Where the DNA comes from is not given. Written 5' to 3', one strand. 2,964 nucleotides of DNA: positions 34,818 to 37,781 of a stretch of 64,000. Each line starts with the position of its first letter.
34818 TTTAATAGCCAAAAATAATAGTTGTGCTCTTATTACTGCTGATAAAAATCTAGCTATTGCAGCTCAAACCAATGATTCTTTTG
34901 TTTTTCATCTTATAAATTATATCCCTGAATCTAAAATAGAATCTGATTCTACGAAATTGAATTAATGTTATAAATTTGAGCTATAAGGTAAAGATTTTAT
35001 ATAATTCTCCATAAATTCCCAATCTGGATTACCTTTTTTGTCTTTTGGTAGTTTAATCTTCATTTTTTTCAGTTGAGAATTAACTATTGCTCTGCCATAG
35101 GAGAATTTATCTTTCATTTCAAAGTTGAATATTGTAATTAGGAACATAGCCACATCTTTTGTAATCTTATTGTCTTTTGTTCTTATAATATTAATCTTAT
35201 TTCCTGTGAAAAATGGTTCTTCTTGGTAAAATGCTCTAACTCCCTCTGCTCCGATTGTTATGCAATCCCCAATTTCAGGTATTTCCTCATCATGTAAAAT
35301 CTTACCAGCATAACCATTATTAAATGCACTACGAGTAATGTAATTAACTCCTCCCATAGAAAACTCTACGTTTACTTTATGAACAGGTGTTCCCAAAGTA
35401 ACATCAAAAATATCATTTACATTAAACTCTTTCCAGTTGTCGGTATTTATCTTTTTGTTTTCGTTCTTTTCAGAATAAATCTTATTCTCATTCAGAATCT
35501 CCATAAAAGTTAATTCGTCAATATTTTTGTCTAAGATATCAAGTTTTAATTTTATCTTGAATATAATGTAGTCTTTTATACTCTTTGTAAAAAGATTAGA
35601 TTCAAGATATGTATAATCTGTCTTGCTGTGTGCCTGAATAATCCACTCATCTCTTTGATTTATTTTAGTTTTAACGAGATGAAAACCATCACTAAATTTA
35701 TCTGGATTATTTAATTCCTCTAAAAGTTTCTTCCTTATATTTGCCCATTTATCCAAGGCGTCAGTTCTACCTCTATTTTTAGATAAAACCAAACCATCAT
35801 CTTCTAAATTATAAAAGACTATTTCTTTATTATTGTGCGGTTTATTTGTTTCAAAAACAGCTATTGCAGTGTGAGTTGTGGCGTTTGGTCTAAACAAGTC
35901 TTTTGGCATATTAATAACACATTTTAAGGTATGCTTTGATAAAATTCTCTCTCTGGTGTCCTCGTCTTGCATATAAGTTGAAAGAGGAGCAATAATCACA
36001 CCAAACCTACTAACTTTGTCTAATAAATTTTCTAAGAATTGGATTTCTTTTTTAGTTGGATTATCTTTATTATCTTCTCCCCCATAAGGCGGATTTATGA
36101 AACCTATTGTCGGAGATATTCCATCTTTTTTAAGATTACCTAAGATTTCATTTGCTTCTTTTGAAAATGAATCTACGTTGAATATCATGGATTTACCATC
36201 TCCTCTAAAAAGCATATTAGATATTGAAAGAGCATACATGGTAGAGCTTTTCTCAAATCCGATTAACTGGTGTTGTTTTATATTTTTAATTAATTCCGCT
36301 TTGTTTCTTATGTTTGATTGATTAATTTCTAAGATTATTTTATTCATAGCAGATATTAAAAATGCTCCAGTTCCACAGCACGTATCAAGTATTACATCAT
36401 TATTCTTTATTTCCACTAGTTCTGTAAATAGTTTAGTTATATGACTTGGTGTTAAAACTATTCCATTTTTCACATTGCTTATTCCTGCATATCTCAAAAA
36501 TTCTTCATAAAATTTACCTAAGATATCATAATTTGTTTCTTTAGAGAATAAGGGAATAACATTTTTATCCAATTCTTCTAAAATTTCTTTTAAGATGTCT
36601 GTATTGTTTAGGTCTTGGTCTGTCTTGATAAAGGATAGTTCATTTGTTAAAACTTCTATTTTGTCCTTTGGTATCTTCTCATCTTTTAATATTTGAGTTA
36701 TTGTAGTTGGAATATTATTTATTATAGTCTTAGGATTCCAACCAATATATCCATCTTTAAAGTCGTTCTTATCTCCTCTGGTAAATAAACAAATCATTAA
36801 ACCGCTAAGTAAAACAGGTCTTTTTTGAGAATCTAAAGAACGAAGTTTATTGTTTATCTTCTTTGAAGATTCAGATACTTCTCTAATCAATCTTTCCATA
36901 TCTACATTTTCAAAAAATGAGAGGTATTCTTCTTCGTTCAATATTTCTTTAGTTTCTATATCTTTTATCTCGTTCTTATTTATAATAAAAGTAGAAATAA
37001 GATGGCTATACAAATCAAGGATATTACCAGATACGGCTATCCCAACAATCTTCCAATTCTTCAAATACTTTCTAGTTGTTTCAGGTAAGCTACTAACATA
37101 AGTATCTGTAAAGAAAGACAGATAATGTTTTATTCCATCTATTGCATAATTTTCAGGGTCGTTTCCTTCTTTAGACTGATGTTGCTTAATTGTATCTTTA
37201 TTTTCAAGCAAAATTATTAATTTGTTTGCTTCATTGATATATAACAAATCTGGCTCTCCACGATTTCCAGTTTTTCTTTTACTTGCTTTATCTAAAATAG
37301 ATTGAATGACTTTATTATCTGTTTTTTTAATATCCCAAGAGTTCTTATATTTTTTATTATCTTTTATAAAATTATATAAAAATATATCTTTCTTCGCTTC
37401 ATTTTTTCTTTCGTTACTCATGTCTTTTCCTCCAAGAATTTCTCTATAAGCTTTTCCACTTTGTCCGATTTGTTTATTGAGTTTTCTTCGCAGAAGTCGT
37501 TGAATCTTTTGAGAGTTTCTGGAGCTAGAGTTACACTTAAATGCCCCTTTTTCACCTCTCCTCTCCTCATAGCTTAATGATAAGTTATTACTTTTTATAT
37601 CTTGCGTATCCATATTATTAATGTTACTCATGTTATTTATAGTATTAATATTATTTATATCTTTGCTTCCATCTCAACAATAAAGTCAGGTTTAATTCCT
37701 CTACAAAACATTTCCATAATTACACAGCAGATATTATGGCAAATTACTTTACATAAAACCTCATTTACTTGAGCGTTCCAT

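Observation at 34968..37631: Single-chain Type IIG (MmeI-like) restriction-modification enzyme with its own TRD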

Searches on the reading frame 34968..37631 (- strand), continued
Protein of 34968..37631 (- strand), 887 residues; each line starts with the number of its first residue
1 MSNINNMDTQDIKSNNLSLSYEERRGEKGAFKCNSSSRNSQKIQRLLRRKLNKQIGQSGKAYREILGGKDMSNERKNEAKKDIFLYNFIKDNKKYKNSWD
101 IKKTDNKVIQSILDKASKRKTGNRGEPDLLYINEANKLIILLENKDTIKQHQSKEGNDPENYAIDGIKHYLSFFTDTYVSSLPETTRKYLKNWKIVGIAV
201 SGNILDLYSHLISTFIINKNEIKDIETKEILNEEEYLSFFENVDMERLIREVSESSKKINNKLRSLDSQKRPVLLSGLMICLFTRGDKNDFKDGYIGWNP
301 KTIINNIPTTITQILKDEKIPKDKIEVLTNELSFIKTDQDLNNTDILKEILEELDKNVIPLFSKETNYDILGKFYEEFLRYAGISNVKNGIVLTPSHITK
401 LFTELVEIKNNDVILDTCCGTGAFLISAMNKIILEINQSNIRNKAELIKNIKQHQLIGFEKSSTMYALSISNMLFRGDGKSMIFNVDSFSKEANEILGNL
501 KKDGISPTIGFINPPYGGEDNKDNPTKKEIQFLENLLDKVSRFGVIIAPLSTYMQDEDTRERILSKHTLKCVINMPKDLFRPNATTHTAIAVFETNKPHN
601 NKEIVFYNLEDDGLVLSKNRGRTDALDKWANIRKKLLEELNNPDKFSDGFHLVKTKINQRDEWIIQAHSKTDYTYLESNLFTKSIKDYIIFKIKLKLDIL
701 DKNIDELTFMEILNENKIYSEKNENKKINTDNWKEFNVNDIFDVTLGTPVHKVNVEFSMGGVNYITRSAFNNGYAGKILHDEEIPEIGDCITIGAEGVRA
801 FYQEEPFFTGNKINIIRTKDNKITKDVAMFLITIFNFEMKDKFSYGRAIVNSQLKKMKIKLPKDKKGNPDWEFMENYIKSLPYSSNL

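Call 53: fold_search(model_id=the predicted structure, library=pdb)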
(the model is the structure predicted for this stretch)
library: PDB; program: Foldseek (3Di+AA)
matches with E <= 10: 828; with E <= 0.001: 97
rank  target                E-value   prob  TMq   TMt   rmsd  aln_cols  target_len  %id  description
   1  7eew_A                2.8e-16  1.00  0.34  0.44  23.6       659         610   16  Crystal structure of the intact MTase from Vibrio vulnificus YJ016 in complex with the DNA-mimicking Ocr protein and t (released 2022-03-23)
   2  2okc_A                1.2e-13  1.00  0.36  0.65   6.6       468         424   17  Crystal structure of Type I restriction enzyme StySJI M protein (NP_813429.1) from Bacteroides thetaiotaomicron VPI-54 (released 2007-01-30)
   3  2y7c_B                1.6e-13  1.00  0.37  0.55   9.9       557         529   14  Atomic model of the Ocr-bound methylase complex from the Type I restriction-modification enzyme EcoKI (M2S1). Based on (released 2011-02-09)
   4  2okc_B                2.3e-13  1.00  0.36  0.64   6.2       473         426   17  Crystal structure of Type I restriction enzyme StySJI M protein (NP_813429.1) from Bacteroides thetaiotaomicron VPI-54 (released 2007-01-30)
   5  3ufb                  1.2e-12  1.00  0.35  0.56   6.6       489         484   16  Crystal structure of a modification subunit of a putative type I restriction enzyme from Vibrio vulnificus YJ016 (released 2012-11-07)
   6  3s1s                  1.8e-12  1.00  0.34  0.32  17.1       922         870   12  Characterization and crystal structure of the type IIG restriction endonuclease BpuSI (released 2011-07-13)
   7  7vru_B                4.8e-12  1.00  0.37  0.57   6.8       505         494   17  Crystal structure of PacII_M1M2S-DNA-SAH complex (released 2022-11-30)
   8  7vs4_B                5.0e-12  1.00  0.37  0.56   9.8       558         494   16  Crystal structure of PacII_M1M2S-DNA(m6A)-SAH complex (released 2022-11-30)
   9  3khk_B                9.2e-12  1.00  0.34  0.53   8.6       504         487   18  Crystal structure of type-I restriction-modification system methylation subunit (MM_0429) from Methanosarchina mazei. (released 2010-01-19)
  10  2ar0_B                1.3e-11  1.00  0.25  0.41  18.8       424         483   14  Crystal structure of Type I restriction enzyme EcoKI M protein (EC 2.1.1.72) (M.EcoKI) (released 2005-08-30)
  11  2ar0_A                1.5e-11  1.00  0.24  0.40  18.9       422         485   14  Crystal structure of Type I restriction enzyme EcoKI M protein (EC 2.1.1.72) (M.EcoKI) (released 2005-08-30)
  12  5ybb_A                2.7e-11  1.00  0.35  0.55   7.2       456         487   16  Structural basis underlying complex assembly andconformational transition of the type I R-M system (released 2017-11-29)
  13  8w2p_A                4.1e-11  1.00  0.31  0.28  24.6       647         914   14  BsaXI-DNA complex I (released 2024-10-30)
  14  8w0p_A                4.8e-11  1.00  0.31  0.28  17.6       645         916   15  BsaXI -- Type IIB R-M system (released 2024-10-30)
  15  3lkd_A                5.2e-11  1.00  0.34  0.56   7.3       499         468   15  Crystal Structure of the type I restriction-modification system methyltransferase subunit from Streptococcus thermophi (released 2010-02-09)
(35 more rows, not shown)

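Call 55: search_solved_structures(query=A2, max_evalue=10, show_alignments=0)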
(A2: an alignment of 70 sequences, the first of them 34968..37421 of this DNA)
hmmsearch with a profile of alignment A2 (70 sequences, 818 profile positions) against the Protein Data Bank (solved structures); distinct sequences matched with E-value up to 10: 7.
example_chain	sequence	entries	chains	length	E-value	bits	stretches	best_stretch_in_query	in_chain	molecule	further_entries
5ybb_A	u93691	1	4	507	7.5e-13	50.7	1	298-540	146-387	Type I restriction-modification system methyltransferase subunit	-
2okc_A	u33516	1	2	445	1.6e-07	33.1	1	299-543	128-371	Type I restriction enzyme StySJI M protein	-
3ufb_A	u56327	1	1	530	6.5e-07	31.1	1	292-530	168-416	Type I restriction-modification system methyltransferase subunit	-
7vru_A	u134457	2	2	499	4.3e-05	25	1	298-367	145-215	Site-specific DNA-methyltransferase (adenine-specific)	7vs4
7vru_B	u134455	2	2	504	0.033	15.5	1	278-363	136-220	Site-specific DNA-methyltransferase (adenine-specific)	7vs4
2y7c_B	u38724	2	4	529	0.97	10.7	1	300-512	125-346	TYPE I RESTRICTION ENZYME ECOKI M PROTEIN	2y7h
2ar0_A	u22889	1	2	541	1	10.6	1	300-512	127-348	Type I restriction enzyme EcoKI M protein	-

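Call 59: search_protein_families(library=pfam, proteins=[L001:3480-3755:+], max_evalue=0.01)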
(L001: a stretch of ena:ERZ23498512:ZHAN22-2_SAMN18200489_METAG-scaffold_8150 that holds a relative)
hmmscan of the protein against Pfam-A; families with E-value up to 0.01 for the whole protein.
L001:3480-3755:+ (91 aa): 0 families

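Call 67: find_encoding_contigs(protein=window:34968-37421:-, flank=3000, max_places=3)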
Protein window:34968-37421:- (817 aa): no gene with exactly this product is on record in the collection.

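Call 68: list_cluster_members(proteins=[window:34968-37421:-, window:34968-37631:-, window:37655-38887:-])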
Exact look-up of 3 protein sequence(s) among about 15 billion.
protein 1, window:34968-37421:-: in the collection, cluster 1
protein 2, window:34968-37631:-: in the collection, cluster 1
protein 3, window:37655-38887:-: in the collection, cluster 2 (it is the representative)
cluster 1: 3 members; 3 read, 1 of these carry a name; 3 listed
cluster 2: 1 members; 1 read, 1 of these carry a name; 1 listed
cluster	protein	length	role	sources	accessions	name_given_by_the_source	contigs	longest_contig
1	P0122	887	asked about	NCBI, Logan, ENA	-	-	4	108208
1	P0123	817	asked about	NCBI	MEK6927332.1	MAG: N-6 DNA methylase [Nanoarchaeota archaeon]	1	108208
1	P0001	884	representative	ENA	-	-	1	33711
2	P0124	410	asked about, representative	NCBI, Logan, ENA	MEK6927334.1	MAG: transposase [Nanoarchaeota archaeon]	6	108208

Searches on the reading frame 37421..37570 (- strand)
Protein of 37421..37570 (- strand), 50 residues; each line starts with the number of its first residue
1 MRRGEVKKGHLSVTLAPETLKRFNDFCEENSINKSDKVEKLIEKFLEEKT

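Call 10: search_protein_families(library=pfam, proteins=[window:37421-37570:-], max_evalue=10)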
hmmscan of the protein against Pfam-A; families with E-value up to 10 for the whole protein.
seq(50 aa): 2 families
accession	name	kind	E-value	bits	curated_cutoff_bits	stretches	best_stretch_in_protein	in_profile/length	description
PF19839.5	RHH_9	-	0.024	15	23.4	1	9-48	6-45/65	Ribbon-helix-helix protein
PF25263.1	DUF7863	-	0.032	14.3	25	1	16-49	126-159/169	Domain of unknown function (DUF7863)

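Call 65: find_homologous_proteins(query=window:37421-37570:-, max_evalue=0.001)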
Query seq(50 aa) (50 aa): 1 proteins with E <= 0.001 among 1 candidates.
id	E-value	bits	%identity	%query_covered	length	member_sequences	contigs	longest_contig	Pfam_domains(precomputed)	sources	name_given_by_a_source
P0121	9.7e-25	101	100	100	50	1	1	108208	-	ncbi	ncbi:MAG: hypothetical protein AABX11_02775 [Nanoarchaeota archaeon]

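Call 66: find_encoding_contigs(protein=P0121, flank=5000, max_places=3)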
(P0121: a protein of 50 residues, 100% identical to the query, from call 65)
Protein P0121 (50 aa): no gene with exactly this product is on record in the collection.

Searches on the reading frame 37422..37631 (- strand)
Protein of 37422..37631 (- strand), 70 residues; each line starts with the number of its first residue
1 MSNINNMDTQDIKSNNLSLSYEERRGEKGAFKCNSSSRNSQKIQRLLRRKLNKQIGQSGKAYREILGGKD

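Call 10: search_protein_families(library=pfam, proteins=[window:37422-37631:-], max_evalue=10)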
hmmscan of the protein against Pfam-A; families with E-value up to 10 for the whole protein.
seq(70 aa): 2 families
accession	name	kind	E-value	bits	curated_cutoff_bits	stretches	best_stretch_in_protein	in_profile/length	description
PF15604.11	Ntox15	-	0.063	13.8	22.5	1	3-64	17-74/153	Novel toxin 15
PF13925.11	Katanin_con80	-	0.13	12.8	27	1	3-65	100-156/160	con80 domain of Katanin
